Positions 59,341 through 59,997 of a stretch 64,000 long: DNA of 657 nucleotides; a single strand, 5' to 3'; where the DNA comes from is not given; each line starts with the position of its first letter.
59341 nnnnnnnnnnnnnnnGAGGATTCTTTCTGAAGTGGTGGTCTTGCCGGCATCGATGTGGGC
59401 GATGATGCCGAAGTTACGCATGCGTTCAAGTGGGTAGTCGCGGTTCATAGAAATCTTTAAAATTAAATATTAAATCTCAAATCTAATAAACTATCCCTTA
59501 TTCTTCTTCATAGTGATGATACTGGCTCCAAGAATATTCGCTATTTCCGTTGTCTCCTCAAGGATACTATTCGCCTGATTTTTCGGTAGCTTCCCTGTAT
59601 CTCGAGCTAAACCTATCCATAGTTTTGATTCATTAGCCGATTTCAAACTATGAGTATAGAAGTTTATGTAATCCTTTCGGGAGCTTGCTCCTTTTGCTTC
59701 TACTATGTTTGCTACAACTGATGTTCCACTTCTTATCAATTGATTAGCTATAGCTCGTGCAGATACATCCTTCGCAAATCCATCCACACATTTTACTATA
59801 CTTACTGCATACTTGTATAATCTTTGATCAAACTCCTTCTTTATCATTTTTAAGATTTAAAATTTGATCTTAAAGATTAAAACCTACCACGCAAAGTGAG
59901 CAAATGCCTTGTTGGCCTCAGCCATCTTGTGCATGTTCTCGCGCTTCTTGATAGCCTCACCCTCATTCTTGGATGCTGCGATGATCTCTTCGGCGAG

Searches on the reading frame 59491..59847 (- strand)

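Call 81: search_protein_families(library=pfam, proteins=[window:59491-59847:-], max_evalue=0.01)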
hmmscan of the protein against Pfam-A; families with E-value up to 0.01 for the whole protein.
window:59491-59847:- (118 aa): 1 family
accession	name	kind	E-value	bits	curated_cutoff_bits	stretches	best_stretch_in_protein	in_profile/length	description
PF05635.17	23S_rRNA_IVP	-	2.4e-21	76.4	33.8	1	8-107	7-105/106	23S rRNA-intervening sequence protein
